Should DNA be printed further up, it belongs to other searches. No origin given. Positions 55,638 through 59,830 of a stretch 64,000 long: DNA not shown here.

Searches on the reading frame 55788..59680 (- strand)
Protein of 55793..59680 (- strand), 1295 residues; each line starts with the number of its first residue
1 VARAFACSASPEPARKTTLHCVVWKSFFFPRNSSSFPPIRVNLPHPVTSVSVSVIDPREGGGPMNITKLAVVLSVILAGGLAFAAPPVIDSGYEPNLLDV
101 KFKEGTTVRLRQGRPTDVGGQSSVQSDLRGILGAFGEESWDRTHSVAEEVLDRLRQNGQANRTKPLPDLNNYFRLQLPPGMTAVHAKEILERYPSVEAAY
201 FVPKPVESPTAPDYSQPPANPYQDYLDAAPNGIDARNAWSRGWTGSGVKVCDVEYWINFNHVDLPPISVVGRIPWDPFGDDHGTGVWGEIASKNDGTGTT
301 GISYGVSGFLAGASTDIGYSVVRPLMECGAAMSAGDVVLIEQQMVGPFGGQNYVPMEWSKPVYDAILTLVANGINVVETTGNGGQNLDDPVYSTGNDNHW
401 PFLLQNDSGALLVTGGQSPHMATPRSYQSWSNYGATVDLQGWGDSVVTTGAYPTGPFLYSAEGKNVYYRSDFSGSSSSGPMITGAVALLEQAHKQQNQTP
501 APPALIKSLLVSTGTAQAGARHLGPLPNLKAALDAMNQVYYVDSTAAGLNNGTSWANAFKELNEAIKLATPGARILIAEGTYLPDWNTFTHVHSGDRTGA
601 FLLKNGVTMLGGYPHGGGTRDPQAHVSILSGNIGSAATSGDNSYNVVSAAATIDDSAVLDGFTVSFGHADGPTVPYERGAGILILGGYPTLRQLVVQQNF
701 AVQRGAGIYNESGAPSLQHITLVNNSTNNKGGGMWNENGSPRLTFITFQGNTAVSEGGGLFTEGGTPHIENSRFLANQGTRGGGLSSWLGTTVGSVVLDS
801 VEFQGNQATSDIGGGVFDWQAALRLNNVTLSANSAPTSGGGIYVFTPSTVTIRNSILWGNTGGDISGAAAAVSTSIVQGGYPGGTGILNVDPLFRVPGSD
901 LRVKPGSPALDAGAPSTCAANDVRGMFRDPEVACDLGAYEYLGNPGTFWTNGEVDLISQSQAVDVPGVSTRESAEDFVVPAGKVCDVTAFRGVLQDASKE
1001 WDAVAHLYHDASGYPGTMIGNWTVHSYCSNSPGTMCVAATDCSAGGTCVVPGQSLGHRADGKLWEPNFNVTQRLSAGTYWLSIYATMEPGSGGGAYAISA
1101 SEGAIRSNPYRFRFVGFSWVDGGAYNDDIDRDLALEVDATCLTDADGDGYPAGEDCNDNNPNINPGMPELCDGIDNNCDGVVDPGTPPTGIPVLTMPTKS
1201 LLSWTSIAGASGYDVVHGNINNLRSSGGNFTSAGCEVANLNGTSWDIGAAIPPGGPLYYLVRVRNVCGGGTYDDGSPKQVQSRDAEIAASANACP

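Call 49: search_protein_families(library=pfam, proteins=[window:55788-58931:-], max_evalue=0.00001)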
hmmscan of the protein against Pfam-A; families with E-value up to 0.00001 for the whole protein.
window:55788-58931:- (1047 aa): 0 families

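Call 94: search_protein_families(library=pfam, proteins=[window:55793-59680:-], max_evalue=0.000001)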
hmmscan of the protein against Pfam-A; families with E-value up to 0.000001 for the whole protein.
window:55793-59680:- (1295 aa): 2 families
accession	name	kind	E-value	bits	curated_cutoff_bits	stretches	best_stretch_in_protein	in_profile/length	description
PF11617.13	Cu-binding_MopE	-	2.8e-12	47.1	27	1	1155-1183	1-29/30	Putative metal-binding motif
PF00082.27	Peptidase_S8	-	1.3e-07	31.7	21.8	1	280-516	54-275/288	Subtilase family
